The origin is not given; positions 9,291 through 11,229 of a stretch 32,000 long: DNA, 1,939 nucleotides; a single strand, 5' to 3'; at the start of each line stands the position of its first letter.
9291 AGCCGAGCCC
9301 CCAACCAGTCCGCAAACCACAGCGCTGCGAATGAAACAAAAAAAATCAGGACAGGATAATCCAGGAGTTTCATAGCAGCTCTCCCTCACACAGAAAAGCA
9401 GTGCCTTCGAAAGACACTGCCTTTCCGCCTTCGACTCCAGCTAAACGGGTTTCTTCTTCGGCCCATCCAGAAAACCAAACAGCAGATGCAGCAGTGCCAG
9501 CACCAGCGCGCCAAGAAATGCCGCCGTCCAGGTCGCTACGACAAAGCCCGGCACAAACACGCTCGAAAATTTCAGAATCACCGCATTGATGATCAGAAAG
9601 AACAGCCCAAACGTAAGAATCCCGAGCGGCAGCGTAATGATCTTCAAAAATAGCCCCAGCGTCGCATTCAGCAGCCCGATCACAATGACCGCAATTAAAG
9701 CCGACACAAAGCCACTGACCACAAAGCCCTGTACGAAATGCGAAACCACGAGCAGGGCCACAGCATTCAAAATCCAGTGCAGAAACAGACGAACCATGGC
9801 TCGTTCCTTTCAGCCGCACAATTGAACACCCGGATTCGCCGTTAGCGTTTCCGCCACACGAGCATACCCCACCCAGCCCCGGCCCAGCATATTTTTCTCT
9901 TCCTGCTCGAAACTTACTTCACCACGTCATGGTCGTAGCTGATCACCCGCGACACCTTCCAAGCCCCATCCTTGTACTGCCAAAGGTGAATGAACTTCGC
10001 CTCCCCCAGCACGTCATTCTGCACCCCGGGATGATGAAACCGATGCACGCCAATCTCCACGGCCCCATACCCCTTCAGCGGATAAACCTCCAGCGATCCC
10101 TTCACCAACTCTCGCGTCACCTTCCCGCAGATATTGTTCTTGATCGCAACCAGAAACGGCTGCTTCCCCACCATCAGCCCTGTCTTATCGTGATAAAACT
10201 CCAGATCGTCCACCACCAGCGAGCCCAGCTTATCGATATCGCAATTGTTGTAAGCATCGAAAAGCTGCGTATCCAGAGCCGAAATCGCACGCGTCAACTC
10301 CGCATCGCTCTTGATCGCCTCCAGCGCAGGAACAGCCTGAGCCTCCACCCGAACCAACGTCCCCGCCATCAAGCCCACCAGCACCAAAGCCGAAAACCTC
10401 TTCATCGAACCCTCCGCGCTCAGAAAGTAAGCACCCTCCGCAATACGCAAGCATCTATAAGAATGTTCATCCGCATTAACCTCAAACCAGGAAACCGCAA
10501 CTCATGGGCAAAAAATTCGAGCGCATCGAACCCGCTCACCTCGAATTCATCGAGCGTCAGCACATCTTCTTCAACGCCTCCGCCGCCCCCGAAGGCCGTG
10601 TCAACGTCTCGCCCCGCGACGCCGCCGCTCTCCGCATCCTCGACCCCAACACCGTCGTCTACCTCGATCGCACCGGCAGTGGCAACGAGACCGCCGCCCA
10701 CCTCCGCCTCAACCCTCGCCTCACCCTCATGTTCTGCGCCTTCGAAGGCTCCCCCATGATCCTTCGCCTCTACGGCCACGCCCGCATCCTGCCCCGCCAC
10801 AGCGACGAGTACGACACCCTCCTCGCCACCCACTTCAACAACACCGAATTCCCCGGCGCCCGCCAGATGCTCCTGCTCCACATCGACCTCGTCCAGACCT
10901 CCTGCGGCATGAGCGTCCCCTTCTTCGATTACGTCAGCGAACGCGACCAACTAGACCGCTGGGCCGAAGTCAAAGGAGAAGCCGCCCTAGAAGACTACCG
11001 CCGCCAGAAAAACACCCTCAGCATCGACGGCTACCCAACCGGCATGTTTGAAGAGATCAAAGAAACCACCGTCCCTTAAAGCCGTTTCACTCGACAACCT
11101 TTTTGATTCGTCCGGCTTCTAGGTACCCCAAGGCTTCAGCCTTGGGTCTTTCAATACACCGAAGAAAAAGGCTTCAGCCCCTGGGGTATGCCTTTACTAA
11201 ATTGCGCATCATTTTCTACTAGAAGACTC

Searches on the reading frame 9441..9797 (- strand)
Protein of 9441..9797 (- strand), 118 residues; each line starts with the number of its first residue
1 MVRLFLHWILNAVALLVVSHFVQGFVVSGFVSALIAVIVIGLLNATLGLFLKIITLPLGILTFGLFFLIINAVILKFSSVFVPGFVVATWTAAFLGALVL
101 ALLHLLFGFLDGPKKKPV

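Call 6: search_protein_families(library=pfam, proteins=[window:9441-9797:-], max_evalue=0.01)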
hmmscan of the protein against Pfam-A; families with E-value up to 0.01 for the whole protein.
window:9441-9797:- (118 aa): 1 family
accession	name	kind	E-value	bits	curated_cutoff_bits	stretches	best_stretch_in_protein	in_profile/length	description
PF04020.18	Phage_holin_4_2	-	5.4e-25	88.5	28.8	1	3-105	2-104/105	Mycobacterial 4 TMS phage holin, superfamily IV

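Call 29: find_encoding_contigs(protein=window:9441-9797:-, flank=10000, max_places=10)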
Protein window:9441-9797:- (118 aa): 4 contigs read that carry it; 3 places shown.
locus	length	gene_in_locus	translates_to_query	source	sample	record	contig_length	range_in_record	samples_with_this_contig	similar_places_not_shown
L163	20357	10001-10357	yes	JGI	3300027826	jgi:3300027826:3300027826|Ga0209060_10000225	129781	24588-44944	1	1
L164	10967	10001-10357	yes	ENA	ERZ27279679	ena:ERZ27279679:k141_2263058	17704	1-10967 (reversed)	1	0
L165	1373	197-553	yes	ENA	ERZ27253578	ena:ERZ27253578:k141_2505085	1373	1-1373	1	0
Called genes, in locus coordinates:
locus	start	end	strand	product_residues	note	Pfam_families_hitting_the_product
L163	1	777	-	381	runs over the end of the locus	PF00092:VWA, PF13519:VWA_2, PF13768:VWA_3 (weak)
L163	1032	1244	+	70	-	-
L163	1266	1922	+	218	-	-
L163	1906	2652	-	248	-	PF01790:LGT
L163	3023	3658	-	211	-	PF04299:FMN_bind_2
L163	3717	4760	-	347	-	PF00578:AhpC-TSA, PF08534:Redoxin, PF00085:Thioredoxin, PF13098:Thioredoxin_2 (weak), PF13905:Thioredoxin_8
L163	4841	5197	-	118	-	PF05164:ZapA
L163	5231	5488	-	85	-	-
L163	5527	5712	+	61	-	-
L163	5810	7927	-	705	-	PF03483:B3_4, PF03484:B5, PF17759:tRNA_synthFbeta, PF03147:FDX-ACB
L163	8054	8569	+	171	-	-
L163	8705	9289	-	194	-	PF01243:PNPOx_N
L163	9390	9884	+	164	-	PF14534:DUF4440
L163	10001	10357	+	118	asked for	PF04020:Phage_holin_4_2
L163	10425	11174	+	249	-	PF14023:Bestrophin-like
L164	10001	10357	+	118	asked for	PF04020:Phage_holin_4_2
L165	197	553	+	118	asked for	PF04020:Phage_holin_4_2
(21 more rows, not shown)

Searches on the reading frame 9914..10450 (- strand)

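Call 6: search_protein_families(library=pfam, proteins=[window:9914-10450:-], max_evalue=0.01)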
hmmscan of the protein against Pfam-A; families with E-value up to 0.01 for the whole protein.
window:9914-10450:- (178 aa): 1 family
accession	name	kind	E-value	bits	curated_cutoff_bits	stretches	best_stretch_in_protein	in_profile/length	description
PF14534.12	DUF4440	-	2.8e-14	53.9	25.2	1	56-166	1-107/107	Domain of unknown function (DUF4440)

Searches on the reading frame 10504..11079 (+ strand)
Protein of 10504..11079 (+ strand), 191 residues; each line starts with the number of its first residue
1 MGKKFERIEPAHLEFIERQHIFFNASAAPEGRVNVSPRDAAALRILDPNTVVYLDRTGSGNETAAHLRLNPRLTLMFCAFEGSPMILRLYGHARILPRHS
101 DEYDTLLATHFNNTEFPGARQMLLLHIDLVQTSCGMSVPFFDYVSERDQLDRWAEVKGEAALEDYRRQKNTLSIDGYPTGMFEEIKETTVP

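Call 6: search_protein_families(library=pfam, proteins=[window:10504-11079:+], max_evalue=0.01)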
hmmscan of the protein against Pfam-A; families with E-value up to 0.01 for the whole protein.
window:10504-11079:+ (191 aa): 1 family
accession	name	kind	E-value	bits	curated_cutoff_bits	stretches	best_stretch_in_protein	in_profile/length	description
PF01243.27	PNPOx_N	-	4.5e-13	50.1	28.1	1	8-132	1-118/120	Pyridoxamine 5'-phosphate oxidase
